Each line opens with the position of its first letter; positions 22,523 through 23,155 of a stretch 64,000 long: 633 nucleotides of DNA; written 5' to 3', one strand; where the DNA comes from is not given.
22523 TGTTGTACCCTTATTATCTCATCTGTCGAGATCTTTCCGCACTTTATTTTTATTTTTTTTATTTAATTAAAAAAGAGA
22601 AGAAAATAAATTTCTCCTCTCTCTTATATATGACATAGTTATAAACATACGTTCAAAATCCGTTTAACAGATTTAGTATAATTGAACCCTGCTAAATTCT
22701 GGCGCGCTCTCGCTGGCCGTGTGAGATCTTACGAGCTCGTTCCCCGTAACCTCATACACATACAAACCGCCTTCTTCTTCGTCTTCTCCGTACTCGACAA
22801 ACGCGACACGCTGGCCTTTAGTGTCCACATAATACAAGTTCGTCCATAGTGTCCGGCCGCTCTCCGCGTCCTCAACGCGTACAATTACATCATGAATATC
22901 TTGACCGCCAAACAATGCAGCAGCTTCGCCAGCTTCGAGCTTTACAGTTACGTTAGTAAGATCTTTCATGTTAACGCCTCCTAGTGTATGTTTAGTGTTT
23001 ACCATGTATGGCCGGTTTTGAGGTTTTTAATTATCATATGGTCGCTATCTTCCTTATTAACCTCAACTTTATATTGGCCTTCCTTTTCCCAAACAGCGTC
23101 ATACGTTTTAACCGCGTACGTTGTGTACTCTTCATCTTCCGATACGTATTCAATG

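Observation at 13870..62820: A recurrent plus-strand motif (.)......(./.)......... marks about 16 intergenic sites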

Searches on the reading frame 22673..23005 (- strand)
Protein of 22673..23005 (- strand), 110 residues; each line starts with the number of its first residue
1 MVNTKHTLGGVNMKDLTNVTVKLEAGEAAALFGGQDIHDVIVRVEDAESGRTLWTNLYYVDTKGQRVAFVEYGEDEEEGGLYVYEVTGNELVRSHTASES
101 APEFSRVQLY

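Call 58: search_protein_families(library=pfam, proteins=[window:22673-23005:-], max_evalue=0.01)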
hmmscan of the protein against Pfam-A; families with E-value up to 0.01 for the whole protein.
window:22673-23005:- (110 aa): 0 families
